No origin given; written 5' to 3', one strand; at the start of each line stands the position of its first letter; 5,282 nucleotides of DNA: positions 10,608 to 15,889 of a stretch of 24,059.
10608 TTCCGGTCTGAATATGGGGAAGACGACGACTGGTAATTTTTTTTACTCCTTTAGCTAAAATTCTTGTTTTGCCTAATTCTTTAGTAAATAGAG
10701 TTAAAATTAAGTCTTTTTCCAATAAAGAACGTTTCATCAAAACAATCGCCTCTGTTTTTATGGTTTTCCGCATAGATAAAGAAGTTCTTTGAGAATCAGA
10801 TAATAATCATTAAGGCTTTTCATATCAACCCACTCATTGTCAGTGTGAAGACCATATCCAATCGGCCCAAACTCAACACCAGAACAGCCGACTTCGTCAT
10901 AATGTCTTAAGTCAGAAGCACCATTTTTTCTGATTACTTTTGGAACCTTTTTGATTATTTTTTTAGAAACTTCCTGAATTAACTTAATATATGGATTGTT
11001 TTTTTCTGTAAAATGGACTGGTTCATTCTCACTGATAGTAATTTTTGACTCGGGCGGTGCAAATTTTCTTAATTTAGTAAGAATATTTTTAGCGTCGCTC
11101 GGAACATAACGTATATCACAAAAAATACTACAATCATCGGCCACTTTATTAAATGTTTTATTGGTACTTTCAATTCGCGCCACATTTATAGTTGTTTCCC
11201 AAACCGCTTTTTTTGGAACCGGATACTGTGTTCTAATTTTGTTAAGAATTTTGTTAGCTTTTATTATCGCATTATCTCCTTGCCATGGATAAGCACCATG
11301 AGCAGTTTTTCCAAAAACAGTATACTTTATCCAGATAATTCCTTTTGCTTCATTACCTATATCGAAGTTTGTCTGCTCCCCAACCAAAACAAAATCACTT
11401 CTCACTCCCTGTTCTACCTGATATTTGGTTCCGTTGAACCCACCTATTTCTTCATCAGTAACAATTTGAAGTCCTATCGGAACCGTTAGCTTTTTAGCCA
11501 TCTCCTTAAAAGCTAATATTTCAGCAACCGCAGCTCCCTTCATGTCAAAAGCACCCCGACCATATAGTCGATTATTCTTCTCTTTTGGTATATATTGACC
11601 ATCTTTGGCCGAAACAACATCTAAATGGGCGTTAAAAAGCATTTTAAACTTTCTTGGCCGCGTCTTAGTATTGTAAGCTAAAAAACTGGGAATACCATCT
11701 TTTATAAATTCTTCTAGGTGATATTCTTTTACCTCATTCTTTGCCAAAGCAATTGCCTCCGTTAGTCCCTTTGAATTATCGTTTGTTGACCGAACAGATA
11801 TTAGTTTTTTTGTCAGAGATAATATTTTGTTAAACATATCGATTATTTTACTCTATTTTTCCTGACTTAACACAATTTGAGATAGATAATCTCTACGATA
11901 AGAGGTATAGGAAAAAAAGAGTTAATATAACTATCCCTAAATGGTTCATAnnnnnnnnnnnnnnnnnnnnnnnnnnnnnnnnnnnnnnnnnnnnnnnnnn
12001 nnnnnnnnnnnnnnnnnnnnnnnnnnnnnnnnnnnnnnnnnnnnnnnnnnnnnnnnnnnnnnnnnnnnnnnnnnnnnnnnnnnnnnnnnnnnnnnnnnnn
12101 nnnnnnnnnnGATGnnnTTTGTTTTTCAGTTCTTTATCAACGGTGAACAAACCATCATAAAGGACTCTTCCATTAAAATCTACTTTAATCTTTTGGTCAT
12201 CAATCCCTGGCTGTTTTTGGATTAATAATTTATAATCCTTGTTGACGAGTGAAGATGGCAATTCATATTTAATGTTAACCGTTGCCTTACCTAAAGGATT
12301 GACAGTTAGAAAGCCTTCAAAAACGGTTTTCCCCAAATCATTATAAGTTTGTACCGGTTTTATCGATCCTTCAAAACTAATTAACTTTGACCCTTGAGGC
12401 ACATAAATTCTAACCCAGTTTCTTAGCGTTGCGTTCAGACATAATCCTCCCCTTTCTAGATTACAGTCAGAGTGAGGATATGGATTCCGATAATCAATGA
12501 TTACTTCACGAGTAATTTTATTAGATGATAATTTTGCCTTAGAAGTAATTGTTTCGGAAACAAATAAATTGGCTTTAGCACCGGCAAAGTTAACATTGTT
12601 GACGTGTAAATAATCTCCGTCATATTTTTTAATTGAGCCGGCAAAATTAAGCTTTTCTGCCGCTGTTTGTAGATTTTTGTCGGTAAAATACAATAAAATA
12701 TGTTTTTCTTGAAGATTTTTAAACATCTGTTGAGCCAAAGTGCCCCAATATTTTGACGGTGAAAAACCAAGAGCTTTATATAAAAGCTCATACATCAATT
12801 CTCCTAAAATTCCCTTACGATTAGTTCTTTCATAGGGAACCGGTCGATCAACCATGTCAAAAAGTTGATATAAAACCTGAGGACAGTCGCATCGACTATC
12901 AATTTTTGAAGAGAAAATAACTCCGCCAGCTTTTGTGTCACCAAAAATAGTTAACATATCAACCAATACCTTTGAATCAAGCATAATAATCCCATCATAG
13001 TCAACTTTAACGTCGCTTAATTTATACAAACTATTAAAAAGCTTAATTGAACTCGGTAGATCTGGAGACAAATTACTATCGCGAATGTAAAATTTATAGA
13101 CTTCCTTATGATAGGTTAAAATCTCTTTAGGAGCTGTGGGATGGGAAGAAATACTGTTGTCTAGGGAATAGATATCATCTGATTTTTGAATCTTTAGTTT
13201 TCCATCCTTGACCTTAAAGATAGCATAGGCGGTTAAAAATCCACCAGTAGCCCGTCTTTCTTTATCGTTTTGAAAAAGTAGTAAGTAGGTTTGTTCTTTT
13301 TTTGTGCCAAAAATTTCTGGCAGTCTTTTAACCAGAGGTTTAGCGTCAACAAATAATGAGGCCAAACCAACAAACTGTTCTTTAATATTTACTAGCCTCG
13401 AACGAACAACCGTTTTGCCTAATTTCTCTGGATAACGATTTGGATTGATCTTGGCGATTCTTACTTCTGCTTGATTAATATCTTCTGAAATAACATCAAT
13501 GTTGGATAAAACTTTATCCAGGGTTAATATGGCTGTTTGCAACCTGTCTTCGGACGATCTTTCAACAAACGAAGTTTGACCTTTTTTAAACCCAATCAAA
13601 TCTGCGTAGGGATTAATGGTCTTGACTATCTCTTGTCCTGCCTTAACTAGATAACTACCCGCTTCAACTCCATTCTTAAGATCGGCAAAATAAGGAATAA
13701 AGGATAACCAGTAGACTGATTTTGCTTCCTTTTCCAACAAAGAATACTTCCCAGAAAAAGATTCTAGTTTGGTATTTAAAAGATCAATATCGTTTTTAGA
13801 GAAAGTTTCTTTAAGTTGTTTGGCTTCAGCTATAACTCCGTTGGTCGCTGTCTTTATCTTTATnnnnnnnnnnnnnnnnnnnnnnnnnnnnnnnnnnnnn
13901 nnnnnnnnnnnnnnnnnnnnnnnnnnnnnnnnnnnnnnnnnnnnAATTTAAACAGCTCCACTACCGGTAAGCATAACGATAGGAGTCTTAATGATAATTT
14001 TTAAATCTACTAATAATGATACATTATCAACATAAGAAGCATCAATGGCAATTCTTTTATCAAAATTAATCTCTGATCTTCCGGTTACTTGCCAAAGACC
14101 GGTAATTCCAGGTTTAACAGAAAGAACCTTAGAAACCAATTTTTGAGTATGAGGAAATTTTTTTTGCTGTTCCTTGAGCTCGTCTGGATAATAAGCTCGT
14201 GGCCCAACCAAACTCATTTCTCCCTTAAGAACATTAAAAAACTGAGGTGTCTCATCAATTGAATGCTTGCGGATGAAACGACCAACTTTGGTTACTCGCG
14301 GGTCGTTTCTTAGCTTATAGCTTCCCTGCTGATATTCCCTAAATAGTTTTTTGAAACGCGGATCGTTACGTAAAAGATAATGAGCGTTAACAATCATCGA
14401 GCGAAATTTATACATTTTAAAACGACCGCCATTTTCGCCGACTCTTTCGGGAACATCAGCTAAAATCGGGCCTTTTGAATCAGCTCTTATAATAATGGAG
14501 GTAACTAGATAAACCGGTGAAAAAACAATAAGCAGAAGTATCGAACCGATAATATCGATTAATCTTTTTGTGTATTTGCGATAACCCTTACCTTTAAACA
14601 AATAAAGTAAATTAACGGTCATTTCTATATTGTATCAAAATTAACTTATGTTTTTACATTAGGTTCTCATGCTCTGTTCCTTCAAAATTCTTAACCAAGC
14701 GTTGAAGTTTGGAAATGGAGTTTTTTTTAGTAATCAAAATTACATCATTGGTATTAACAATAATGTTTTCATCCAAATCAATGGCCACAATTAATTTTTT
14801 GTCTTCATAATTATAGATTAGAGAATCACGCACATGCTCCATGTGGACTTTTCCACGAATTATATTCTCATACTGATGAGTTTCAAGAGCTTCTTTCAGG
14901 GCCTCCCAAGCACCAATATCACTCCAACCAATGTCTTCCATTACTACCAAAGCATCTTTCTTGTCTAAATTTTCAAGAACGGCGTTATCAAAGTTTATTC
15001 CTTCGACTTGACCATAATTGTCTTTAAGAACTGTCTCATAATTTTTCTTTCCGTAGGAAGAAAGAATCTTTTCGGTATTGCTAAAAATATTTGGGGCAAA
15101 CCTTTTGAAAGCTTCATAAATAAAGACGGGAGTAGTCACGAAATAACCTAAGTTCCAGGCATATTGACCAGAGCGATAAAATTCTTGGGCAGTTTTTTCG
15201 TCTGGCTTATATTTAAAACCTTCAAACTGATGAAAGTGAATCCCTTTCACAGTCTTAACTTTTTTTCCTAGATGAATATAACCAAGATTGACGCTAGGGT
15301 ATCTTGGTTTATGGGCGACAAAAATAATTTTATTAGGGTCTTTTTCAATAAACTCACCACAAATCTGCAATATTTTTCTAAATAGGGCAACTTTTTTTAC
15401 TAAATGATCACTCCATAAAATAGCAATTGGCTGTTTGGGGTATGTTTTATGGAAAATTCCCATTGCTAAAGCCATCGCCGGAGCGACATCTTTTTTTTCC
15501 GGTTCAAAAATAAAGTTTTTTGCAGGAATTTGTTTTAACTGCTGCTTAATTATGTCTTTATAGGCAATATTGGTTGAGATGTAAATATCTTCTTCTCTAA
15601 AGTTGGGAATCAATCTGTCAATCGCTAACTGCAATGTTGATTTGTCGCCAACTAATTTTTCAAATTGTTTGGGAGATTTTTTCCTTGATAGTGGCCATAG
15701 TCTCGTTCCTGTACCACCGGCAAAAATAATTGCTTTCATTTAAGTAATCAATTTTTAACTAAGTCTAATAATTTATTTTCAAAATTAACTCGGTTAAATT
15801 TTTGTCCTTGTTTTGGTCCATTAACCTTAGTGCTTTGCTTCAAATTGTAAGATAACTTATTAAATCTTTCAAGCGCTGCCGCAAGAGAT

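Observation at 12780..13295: DUF4012-type protein appears to contain an LCP-like ligase core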

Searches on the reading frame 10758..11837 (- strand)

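Call 4: search_protein_families(library=pfam, proteins=[window:10758-11837:-], max_evalue=0.01)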
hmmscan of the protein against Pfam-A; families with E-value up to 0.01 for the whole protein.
window:10758-11837:- (359 aa): 2 families
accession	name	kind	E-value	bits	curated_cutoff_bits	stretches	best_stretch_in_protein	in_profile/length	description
PF01546.33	Peptidase_M20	-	1.3e-27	97.5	24.6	1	67-353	1-204/206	Peptidase family M20/M25/M40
PF07687.19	M20_dimer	-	4.8e-16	59.1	21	1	163-259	2-98/107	Peptidase dimerisation domain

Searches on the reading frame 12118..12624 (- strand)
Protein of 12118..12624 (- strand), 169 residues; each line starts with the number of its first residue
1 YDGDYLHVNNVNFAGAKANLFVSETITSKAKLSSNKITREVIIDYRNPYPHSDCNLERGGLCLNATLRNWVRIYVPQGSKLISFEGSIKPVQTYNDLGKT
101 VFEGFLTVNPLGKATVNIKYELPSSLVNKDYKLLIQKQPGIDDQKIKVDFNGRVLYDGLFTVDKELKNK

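Call 79: search_protein_families(library=pfam, proteins=[window:12118-12624:-], max_evalue=1)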
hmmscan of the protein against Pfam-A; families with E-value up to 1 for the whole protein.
window:12118-12624:- (169 aa): 2 families
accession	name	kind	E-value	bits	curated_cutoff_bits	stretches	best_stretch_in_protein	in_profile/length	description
PF00240.29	ubiquitin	-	0.085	13.1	25.4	1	118-158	11-51/72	Ubiquitin family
PF08966.16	DUF1882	-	0.16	12.8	27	1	146-168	25-47/73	Domain of unknown function (DUF1882)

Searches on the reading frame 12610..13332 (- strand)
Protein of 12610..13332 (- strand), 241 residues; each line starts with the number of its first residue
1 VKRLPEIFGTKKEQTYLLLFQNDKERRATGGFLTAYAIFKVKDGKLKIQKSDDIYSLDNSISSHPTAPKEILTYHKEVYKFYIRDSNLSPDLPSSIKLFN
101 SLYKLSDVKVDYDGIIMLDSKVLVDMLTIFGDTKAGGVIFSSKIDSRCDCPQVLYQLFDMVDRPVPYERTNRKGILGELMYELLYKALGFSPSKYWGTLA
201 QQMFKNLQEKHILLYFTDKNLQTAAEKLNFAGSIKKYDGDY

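Call 51: predict_structure(alignment_id=A4)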
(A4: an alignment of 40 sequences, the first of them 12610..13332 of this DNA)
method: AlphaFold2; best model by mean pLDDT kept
length: 241 residues; sequences in the alignment: 40
mean_pLDDT: 88.8   pTM: 0.82
mean pLDDT of the five models: 88.8, 86.5, 84.6, 84.5, 83.9
residues with pLDDT >= 90: 138; 70-90: 95; 50-70: 8; < 50: 0
segments of 3 or more residues with pLDDT < 50: none
pLDDT, mean of each block of 10 residues (from residue 1): 91 95 82 90 90 91 93 89 92 95 95 95 92 90 91 86 72 75 78 82 94 96 94 86 63
secondary structure, 60 per line:
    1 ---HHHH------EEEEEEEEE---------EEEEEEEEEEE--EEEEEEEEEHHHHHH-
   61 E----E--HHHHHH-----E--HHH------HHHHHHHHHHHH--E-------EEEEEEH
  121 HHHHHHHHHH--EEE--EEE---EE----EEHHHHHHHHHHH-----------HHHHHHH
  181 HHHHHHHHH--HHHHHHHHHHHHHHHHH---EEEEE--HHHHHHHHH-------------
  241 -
elements in order: H4-7 E14-22 E32-42 E45-53 H54-59 H69-74 H92-103 E114-119 H120-130 E133-135 E138-140 H152-162 H174-189 H192-208 E212-216 H219-227
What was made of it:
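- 12625..13311 (-): LCP-like alpha/beta core (aa ~212-440). Element order: b218-226, b236-246, b249-257, helices, b318-323, helix 324-334, b337-344, helices 356-412, b416-420, helix 423-431. Domain model (call 51).
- The core-only AF2 model (pLDDT 88.8; call 51) finds only LCP structures in the top 14 PDB hits.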

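Call 54: fold_search(model_id=the predicted structure, library=pdb)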
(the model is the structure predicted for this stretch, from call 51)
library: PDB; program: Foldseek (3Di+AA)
matches with E <= 10: 818; with E <= 0.001: 16
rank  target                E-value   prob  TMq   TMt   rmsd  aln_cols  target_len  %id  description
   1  2xxp                  8.3e-06  1.00  0.47  0.33  10.4       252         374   13  A widespread family of bacterial cell wall assembly proteins (released 2011-10-19)
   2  4de8                  1.7e-05  1.00  0.47  0.33   9.3       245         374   12  LytR-Cps2a-Psr family protein with bound octaprenyl monophosphate lipid (released 2012-04-04)
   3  3tel                  2.2e-05  1.00  0.47  0.33   8.7       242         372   13  LytR-CPS2A-Psr family protein with bound octaprenyl pyrophosphate lipid and manganese ion (released 2011-10-12)
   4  3tep                  2.2e-05  1.00  0.47  0.33   7.7       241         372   14  LytR-CPS2a-Psr family protein with bound octaprenyl pyrophosphate lipid and magnesium ion (released 2011-10-12)
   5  2xxq                  2.5e-05  1.00  0.47  0.33   7.6       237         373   13  A widespread family of bacterial cell wall assembly proteins (released 2011-10-19)
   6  3tfl                  2.5e-05  1.00  0.47  0.33   7.6       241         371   14  LytR-Cps2a-Psr family protein with bound octaprenyl pyrophosphate lipid (released 2011-10-12)
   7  3owq_A                3.2e-05  1.00  0.40  0.41   9.0       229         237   12  X-Ray Structure of Lin1025 protein from Listeria innocua, Northeast Structural Genomics Consortium Target LkR164 (released 2010-10-20)
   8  3owq_B                1.2e-04  1.00  0.41  0.42   8.5       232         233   10  X-Ray Structure of Lin1025 protein from Listeria innocua, Northeast Structural Genomics Consortium Target LkR164 (released 2010-10-20)
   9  3owq_C                1.3e-04  1.00  0.40  0.41   8.5       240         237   11  X-Ray Structure of Lin1025 protein from Listeria innocua, Northeast Structural Genomics Consortium Target LkR164 (released 2010-10-20)
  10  3pe5_A                1.6e-04  1.00  0.46  0.41   7.8       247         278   10  Three-dimensional Structure of protein A7VV38_9CLOT from Clostridium leptum DSM 753, Northeast Structural Genomics Con (released 2010-11-10)
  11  8qty                  1.6e-04  1.00  0.43  0.40   7.9       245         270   11  LytR LCP domain from Streptococcus dysgalactiae subs. dysgalactiae (released 2024-09-04)
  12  3okz_B                1.8e-04  1.00  0.49  0.41   7.8       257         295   14  Crystal Structure of protein gbs0355 from Streptococcus agalactiae, Northeast Structural Genomics Consortium Target Sa (released 2010-09-22)
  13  6uf3                  1.8e-04  1.00  0.43  0.41   8.6       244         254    9  Crystal structure of B. subtilis TagV (released 2020-01-29)
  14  3nro_A                4.4e-04  1.00  0.39  0.40   8.6       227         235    8  Crystal Structure of putative transcriptional factor Lmo1026 from Listeria monocytogenes (FRAGMENT 52-321), Northeast  (released 2010-08-04)
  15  5mks                  4.4e-04  0.82  0.20  0.14  15.4       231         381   13  HSP72-NBD bound to compound TCI 8 - Tyr15 in down-conformation (released 2017-03-01)
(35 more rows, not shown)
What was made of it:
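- BrpA, LcpA, YvhJ, EF0465 and TagT follow at E up to 7e-3 (call 54). TM below 0.5 (call 54). Foldseek E-values are modest (8e-6 at best) and unrelated HSP70 domains appear at 4e-4 (call 54).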

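Call 69: search_protein_families(library=pfam, alignment_id=A4, max_evalue=10)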
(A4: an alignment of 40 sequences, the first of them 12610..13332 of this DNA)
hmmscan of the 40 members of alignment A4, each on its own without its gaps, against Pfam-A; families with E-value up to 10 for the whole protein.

A. member 1, window:12610-13332:- (241 aa): 1 family
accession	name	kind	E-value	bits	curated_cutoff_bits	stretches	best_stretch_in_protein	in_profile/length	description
PF13196.11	DUF4012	-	1.7e-23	84.2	28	1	13-135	3-124/144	Protein of unknown function (DUF4012)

B. families by the number of members that match (of 40 scanned): 16 families
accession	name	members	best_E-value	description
PF13196.11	DUF4012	40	8.1e-35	Protein of unknown function (DUF4012)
PF11849.14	DUF3369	1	0.014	Domain of unknown function (DUF3369)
PF13419.12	HAD_2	1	0.017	Haloacid dehalogenase-like hydrolase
PF10184.16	DUF2358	1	0.029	Uncharacterized conserved protein (DUF2358)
PF18645.6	DUF5631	1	0.054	Family of unknown function (DUF5631)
PF11167.13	DUF2953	1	0.062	Protein of unknown function (DUF2953)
PF13438.11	DUF4113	1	0.088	Domain of unknown function (DUF4113)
PF14080.11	DUF4261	1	0.094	Domain of unknown function (DUF4261)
PF20939.2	MsrA_helical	1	0.13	Selenoprotein methionine sulfoxide reductase A, helical domain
PF07525.21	SOCS_box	1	0.14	SOCS box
PF21018.2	BipA_C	1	0.15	TypA/BipA C-terminal domain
PF24257.1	DUF7458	1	0.18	Family of unknown function (DUF7458)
PF24449.1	T4_y05I_N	1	0.18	y05I-like putative transcription factor N-terminal domain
PF05045.17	RgpF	1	0.23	Rhamnan synthesis protein F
PF16234.10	DUF4892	1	0.24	Domain of unknown function (DUF4892)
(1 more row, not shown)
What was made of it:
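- On DUF4012 (PF13196): All 40 aligned family cores match (call 69).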

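Call 77: search_solved_structures(query=A4, max_evalue=10, show_alignments=0)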
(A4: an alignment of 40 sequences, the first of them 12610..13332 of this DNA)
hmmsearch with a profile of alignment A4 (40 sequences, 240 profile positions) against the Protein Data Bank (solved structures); distinct sequences matched with E-value up to 10: 9.
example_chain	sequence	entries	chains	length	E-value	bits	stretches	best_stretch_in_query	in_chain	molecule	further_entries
4f4z_B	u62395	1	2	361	0.11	15.1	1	104-218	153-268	DNA polymerase IV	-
4qwb_A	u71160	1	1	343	0.24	13.9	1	104-177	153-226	DNA polymerase IV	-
2ago_A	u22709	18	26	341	0.33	13.4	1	104-175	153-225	DNA polymerase IV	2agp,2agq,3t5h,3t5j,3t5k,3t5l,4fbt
3gii_A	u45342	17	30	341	0.33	13.4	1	104-175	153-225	DNA polymerase IV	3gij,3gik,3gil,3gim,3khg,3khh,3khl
3pr4_A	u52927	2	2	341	0.33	13.4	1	104-175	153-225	DNA polymerase IV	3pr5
4g3i_A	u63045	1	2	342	0.34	13.4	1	104-175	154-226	DNA polymerase IV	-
4qwc_A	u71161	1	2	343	0.34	13.4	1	104-175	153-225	DNA polymerase IV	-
4qw8_A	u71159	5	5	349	0.35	13.4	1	104-175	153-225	DNA polymerase IV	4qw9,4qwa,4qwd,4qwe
3jvn_A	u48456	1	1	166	0.75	12.3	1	179-225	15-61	Acetyltransferase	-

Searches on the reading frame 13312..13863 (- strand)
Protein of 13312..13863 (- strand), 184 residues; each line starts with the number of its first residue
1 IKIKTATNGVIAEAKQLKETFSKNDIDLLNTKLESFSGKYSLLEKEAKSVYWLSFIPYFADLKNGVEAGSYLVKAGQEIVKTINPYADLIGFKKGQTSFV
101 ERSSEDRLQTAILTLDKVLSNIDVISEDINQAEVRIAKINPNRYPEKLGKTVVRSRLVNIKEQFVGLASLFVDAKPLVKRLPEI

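Call 79: search_protein_families(library=pfam, proteins=[window:13312-13863:-], max_evalue=1)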
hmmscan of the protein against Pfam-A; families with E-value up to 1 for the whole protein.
window:13312-13863:- (184 aa): 0 families
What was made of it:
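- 13312..13863 (-): Helical stalk/bundle (aa ~28-211; helices 2-49, 53-75, 84-113, 131-164, 181-206). No Pfam family matches (call 79).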

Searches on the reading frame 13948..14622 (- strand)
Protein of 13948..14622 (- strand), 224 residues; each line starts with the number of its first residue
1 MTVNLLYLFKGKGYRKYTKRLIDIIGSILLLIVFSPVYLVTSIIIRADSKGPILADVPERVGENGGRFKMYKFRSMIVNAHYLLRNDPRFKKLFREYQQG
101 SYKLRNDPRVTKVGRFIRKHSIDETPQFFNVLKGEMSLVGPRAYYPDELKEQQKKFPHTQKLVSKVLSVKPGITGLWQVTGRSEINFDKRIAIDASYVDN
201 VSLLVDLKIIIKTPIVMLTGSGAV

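Call 4: search_protein_families(library=pfam, proteins=[window:13948-14622:-], max_evalue=0.01)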
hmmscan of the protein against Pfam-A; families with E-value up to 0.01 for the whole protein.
window:13948-14622:- (224 aa): 1 family
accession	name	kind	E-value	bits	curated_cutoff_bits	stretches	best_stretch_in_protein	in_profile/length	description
PF02397.22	Bac_transf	-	6.5e-61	205.4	27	1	19-218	1-178/179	Bacterial sugar transferase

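Call 5: search_protein_families(library=ncbifam, proteins=[window:13948-14622:-], max_evalue=0.01)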
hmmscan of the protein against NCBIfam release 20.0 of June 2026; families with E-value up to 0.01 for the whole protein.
window:13948-14622:- (224 aa): 10 families
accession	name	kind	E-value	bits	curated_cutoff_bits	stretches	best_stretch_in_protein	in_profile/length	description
TIGR03025.1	EPS_sugtrans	subfamily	5e-77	260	295.55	1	12-223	251-444/445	exopolysaccharide biosynthesis polyprenyl glycosylphosphotransferase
TIGR03022.1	WbaP_sugtrans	subfamily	9.2e-70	236.1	403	1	15-223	255-455/456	undecaprenyl-phosphate galactose phosphotransferase WbaP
NF052601.1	undeca_RfbP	equivalog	1.5e-63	214.3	330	1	15-219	41-237/244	undecaprenyl-phosphate galactose phosphotransferase family protein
TIGR03023.1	WcaJ_sugtrans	equivalog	8.4e-63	213.2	410.75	1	13-223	257-452/453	undecaprenyl-phosphate glucose phosphotransferase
NF041877.1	EPS_EpsZ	equivalog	1.1e-57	195.8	800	1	16-223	263-458/459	exopolysaccharide biosynthesis polyisoprenyl-phosphate hexose-1-phosphate transferase EpsZ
NF011751.0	PRK15204.1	equivalog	2.5e-49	168.2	907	1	15-223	276-475/476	undecaprenyl-phosphate galactose phosphotransferase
TIGR03013.1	EpsB_2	subfamily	3.6e-44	151.6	393.35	1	9-223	245-442/443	TIGR03013 family XrtA/PEP-CTERM system glycosyltransferase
NF007518.0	PRK10124.1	equivalog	8.6e-36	123.6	684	1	11-213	266-453/464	undecaprenyl-phosphate glucose phosphotransferase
NF050817.1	PolSacchBiosHfsE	equivalog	3.1e-31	108.6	750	1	15-218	268-460/467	polysaccharide biosynthesis protein HfsE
NF045514.1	glycotran_HepC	equivalog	3.3e-24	85.4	140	1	15-143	113-211/220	heterocyst development glycosyltransferase HepC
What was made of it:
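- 13948..14622 (-): Small priming phosphoglycosyltransferase (Bac_transf), 3 nt upstream of the DUF4012 gene. Pfam E 6.5e-61; TIGR03025 E 5e-77, though its 260-bit score is below that model's curated cut-off of 295.55 (calls 4, 5).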

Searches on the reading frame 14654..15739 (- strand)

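Call 4: search_protein_families(library=pfam, proteins=[window:14654-15739:-], max_evalue=0.01)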
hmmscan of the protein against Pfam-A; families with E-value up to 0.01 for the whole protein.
window:14654-15739:- (361 aa): 3 families
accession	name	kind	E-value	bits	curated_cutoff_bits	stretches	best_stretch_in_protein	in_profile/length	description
PF00483.29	NTP_transferase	-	1.6e-33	116.8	21.2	1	2-286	1-240/245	Nucleotidyl transferase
PF12804.13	NTP_transf_3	-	0.00011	22.9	27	1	3-144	1-124/160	MobA-like NTP transferase domain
PF22640.1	ManC_GMP_beta-helix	-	0.005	17.2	27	1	311-350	14-53/55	MannoseP isomerase/GMP-like beta-helix domain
